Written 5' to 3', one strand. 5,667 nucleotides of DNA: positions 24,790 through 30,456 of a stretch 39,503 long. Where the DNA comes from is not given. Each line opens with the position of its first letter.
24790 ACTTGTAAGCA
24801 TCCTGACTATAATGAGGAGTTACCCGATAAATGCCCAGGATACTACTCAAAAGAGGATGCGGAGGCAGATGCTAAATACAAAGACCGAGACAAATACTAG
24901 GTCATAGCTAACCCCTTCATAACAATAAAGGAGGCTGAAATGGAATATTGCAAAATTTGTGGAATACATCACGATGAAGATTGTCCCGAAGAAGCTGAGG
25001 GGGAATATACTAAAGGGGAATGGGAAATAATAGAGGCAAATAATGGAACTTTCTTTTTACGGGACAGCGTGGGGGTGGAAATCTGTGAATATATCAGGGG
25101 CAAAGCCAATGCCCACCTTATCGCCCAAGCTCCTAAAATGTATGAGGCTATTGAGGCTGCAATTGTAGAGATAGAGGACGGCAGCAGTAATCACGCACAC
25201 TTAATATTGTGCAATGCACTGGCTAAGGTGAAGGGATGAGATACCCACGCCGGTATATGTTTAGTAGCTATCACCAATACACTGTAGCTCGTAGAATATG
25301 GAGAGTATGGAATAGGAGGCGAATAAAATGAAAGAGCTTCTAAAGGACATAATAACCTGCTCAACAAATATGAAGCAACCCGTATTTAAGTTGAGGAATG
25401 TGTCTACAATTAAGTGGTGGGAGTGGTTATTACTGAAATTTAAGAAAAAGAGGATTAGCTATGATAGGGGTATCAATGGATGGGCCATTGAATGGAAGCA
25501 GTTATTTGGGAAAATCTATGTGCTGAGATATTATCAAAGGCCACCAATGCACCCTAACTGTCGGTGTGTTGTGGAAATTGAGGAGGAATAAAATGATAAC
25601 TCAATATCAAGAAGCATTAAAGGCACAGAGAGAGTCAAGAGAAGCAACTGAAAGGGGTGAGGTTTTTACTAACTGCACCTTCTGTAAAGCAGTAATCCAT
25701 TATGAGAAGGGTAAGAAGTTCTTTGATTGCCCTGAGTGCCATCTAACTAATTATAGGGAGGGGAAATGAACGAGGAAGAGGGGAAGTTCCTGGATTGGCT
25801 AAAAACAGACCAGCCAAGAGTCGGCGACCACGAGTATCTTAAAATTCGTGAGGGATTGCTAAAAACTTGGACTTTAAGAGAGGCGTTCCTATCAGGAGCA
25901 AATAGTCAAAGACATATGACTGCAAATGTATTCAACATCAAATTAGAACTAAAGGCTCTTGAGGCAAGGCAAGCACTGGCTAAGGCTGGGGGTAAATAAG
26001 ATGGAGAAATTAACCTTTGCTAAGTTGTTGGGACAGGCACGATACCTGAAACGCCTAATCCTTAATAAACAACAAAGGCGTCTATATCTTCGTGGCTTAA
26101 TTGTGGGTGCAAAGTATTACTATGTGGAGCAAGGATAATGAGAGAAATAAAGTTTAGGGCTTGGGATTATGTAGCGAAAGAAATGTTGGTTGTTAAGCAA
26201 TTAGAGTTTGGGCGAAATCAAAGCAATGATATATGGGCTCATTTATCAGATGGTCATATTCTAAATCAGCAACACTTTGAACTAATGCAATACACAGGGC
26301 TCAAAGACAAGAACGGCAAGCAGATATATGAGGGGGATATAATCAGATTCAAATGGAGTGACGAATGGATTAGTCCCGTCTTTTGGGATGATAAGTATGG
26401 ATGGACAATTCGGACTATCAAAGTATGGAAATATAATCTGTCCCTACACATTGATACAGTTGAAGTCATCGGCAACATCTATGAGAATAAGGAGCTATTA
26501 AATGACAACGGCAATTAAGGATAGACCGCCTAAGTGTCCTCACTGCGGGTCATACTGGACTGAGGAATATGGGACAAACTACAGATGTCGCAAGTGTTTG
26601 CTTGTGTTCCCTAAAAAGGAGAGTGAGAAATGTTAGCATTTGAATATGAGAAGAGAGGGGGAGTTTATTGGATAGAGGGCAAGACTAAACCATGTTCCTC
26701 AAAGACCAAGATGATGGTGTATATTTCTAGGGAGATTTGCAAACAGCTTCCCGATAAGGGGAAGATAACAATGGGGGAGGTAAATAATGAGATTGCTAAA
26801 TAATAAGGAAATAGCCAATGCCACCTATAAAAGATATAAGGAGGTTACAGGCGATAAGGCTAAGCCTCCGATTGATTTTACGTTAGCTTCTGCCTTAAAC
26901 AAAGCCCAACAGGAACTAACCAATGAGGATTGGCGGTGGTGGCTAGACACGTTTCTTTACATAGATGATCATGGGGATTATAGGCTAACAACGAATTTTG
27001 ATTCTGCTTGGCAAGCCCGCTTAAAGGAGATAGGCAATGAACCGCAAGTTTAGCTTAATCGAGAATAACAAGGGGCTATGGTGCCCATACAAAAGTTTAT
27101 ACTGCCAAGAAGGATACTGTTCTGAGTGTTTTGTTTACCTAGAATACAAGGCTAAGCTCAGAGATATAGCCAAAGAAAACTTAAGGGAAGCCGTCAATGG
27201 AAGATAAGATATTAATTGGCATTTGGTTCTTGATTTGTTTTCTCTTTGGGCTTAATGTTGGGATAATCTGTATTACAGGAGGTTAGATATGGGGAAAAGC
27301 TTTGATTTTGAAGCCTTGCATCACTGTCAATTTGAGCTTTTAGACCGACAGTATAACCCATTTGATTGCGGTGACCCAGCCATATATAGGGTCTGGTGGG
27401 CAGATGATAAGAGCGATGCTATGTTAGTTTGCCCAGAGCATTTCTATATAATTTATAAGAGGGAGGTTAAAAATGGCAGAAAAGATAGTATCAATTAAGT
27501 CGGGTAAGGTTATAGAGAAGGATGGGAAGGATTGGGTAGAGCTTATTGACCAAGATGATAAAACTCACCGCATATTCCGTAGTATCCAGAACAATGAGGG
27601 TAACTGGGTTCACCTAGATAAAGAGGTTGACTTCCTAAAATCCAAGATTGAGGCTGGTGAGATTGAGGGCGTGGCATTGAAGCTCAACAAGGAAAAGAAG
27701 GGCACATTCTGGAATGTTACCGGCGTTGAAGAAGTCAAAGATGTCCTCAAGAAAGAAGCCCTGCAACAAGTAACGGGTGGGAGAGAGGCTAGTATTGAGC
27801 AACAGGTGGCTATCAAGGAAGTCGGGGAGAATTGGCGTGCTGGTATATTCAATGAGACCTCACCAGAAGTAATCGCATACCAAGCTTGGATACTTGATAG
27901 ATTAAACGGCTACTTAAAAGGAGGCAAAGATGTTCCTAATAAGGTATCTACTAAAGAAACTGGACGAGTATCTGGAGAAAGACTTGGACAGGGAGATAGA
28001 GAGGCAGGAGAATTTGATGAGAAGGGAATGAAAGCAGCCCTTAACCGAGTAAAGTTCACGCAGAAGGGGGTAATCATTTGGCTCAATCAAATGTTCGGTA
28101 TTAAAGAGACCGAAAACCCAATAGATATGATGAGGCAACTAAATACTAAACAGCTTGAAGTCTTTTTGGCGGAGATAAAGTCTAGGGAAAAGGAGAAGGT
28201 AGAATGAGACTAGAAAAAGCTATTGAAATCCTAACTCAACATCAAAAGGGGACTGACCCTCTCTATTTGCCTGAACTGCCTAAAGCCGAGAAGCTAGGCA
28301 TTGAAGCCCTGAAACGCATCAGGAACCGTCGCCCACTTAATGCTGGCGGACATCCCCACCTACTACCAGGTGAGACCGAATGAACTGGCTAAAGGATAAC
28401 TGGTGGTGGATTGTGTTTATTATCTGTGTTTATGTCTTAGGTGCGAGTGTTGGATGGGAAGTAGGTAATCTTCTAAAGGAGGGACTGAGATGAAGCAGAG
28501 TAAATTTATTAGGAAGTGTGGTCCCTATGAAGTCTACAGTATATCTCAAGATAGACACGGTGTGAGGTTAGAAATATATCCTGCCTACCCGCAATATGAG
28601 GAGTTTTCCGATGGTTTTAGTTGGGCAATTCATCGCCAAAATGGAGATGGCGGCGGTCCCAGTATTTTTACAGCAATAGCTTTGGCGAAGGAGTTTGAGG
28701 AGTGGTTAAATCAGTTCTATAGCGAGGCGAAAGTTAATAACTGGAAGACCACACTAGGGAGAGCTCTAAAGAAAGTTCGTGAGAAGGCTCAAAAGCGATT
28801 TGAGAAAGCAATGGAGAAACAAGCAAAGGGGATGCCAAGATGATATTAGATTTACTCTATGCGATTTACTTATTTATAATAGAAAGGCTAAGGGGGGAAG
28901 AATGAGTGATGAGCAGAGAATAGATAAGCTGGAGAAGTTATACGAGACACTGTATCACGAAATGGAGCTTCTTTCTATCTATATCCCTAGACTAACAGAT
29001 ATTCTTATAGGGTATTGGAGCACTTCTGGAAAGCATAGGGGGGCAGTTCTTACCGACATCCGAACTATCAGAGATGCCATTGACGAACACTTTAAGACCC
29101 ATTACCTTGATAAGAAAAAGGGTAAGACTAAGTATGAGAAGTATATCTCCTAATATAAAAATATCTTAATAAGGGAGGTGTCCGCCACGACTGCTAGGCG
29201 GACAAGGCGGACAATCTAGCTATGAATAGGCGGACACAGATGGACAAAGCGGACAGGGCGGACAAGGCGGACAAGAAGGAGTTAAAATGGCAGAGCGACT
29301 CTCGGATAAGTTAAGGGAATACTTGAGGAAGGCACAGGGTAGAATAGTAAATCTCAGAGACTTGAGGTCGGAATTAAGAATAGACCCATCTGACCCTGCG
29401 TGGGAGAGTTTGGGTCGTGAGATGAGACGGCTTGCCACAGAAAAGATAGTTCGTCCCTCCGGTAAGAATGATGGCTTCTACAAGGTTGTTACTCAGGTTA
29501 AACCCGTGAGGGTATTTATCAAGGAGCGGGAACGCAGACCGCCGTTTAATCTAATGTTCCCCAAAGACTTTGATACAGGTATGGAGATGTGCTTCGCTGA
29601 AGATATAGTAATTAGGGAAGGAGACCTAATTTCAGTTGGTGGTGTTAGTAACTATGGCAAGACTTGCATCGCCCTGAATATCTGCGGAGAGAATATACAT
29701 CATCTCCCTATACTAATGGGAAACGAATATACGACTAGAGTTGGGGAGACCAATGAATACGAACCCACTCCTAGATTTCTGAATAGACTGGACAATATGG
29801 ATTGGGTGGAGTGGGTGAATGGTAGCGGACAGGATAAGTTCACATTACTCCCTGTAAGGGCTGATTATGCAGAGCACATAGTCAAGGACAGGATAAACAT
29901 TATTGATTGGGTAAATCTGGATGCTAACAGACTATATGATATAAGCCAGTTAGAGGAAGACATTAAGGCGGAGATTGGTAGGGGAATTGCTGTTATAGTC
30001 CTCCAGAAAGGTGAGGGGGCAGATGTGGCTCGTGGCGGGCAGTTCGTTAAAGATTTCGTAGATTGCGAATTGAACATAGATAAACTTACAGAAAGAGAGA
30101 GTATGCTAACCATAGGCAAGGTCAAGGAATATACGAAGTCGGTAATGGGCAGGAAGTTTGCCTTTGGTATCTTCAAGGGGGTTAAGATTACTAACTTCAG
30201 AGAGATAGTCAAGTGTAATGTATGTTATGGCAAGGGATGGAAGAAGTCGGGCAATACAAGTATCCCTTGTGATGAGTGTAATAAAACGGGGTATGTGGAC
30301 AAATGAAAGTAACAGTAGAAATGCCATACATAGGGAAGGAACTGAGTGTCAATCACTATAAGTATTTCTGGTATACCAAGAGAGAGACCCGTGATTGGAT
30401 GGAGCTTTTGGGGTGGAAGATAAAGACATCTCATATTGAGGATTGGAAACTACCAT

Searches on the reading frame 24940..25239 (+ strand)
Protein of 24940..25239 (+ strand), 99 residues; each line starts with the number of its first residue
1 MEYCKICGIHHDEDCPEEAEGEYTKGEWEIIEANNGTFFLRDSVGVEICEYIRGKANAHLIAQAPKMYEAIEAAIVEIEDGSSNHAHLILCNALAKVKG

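Call 20: search_protein_families(library=phrogs, proteins=[window:24940-25239:+], max_evalue=0.01)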
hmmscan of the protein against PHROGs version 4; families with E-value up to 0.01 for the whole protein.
window:24940-25239:+ (99 aa): 1 family
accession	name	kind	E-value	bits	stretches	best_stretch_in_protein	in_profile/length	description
phrog_1273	-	unknown function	2.2e-10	41.9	1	20-95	5-95/103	-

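Call 70: search_protein_families(library=pfam, proteins=[window:24940-25239:+], max_evalue=0.05)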
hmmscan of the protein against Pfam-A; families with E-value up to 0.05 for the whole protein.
window:24940-25239:+ (99 aa): 0 families

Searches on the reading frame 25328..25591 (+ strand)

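Call 20: search_protein_families(library=phrogs, proteins=[window:25328-25591:+], max_evalue=0.01)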
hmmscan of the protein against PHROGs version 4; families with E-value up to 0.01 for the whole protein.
window:25328-25591:+ (87 aa): 3 families
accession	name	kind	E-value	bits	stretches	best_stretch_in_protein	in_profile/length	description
phrog_4728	-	head and packaging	0.0022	17.8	1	70-82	284-296/591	head morphogenesis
phrog_7625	-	head and packaging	0.0042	17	1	69-82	232-245/504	head morphogenesis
phrog_115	-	head and packaging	0.0079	16.4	1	62-82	290-314/665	minor head protein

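Call 70: search_protein_families(library=pfam, proteins=[window:25328-25591:+], max_evalue=0.05)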
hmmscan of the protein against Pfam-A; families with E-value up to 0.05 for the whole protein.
window:25328-25591:+ (87 aa): 1 family
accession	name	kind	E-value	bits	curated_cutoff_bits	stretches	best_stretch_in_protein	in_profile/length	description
PF04233.19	Phage_Mu_F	-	0.013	16.6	29.6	1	47-82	82-111/112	Phage Mu protein F like protein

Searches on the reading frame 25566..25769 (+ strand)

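Call 70: search_protein_families(library=pfam, proteins=[window:25566-25769:+], max_evalue=0.05)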
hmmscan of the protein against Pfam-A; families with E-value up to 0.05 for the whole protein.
window:25566-25769:+ (67 aa): 9 families
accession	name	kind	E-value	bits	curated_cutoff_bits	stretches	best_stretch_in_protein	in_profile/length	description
PF07295.17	DUF1451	-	0.0015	19.1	26.1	1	21-64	96-143/146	Zinc-ribbon containing domain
PF22191.2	IBR_1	-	0.0063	16.8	27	1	34-59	3-28/47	IBR domain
PF05180.17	zf-DNL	-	0.01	16.2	27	0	21-42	15-36/64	DNL zinc finger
PF07754.17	HVO_2753_ZBP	-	0.017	15.3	33.2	1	37-58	1-22/46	Small zinc finger protein HVO_2753-like, Zn-binding pocket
PF23641.1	YmcF-like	-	0.019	15.7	27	0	26-43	23-40/62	YmcF-like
PF23548.1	Zn_ribbon_FGT1_2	-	0.02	14.9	27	1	37-59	5-27/35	FORGETTER1 second zinc ribbon domain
PF23145.1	Zf_2nd_IFT121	-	0.022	14.9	25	1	33-60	15-42/45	IFT121, second zinc finger domain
PF00130.28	C1_1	-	0.026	14.8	26.5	1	35-61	12-37/53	Phorbol esters/diacylglycerol binding domain (C1 domain)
PF23547.1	Zn_ribbon_FGT1_1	-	0.048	13.7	27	0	37-61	5-29/35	FORGETTER1 first zinc ribbon domain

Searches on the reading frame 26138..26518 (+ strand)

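Call 19: search_protein_families(library=pfam, proteins=[window:26138-26518:+], max_evalue=0.01)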
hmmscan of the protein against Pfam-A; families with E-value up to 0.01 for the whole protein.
window:26138-26518:+ (126 aa): 1 family
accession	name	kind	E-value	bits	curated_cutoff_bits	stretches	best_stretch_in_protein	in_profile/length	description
PF09643.15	YopX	-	2.1e-26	92.8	22.4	1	5-121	1-127/128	YopX protein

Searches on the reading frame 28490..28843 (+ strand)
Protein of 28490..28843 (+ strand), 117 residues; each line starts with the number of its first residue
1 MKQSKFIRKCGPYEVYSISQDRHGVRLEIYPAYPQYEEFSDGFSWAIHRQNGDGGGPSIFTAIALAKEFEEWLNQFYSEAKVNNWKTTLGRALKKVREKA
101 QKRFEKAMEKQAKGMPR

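Call 48: search_protein_families(library=phrogs, proteins=[window:28490-28843:+], max_evalue=0.01)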
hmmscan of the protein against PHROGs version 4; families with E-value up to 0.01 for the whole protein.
window:28490-28843:+ (117 aa): 0 families

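Call 70: search_protein_families(library=pfam, proteins=[window:28490-28843:+], max_evalue=0.05)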
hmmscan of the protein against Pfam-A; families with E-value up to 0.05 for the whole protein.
window:28490-28843:+ (117 aa): 1 family
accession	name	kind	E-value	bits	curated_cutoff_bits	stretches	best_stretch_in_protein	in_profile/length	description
PF12896.12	ANAPC4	-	0.016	15.2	23.1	1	66-110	86-130/203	Anaphase-promoting complex, cyclosome, subunit 4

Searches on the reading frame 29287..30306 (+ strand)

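Call 19: search_protein_families(library=pfam, proteins=[window:29287-30306:+], max_evalue=0.01)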
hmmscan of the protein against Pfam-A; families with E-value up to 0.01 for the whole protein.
window:29287-30306:+ (339 aa): 0 families

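Call 48: search_protein_families(library=phrogs, proteins=[window:29287-30306:+], max_evalue=0.01)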
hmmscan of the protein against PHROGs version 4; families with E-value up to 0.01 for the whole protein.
window:29287-30306:+ (339 aa): 2 families
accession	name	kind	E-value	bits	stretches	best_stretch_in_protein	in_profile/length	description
phrog_5085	-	unknown function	0.00054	21.4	1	304-338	13-47/106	-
phrog_26056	-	unknown function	0.0049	18.1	0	309-338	3-33/69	-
